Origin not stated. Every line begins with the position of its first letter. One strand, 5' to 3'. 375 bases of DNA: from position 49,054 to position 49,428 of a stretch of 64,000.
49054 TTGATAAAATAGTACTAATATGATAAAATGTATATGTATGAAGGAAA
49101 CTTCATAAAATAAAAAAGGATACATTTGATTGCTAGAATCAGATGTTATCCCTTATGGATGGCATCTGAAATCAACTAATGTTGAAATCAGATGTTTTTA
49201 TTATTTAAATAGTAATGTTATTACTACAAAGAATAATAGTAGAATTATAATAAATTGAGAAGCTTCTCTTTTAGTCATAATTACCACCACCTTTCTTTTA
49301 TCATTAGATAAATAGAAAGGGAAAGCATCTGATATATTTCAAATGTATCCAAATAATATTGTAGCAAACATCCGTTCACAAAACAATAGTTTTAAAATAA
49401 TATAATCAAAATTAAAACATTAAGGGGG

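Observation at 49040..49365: Candidate type I toxin-antitoxin-like module: 25-aa hydrophobic peptide convergent with a promoter-to-terminator sRNA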

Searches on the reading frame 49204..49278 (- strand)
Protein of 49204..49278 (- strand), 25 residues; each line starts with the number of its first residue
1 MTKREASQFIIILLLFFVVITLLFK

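Call 23: search_protein_families(library=pfam, proteins=[window:49204-49278:-], max_evalue=10)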
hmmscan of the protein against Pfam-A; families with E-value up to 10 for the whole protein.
seq(25 aa): 0 families

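Call 24: search_protein_families(library=ncbifam, proteins=[window:49204-49278:-], max_evalue=10)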
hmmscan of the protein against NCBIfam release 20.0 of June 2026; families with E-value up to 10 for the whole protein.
seq(25 aa): 0 families
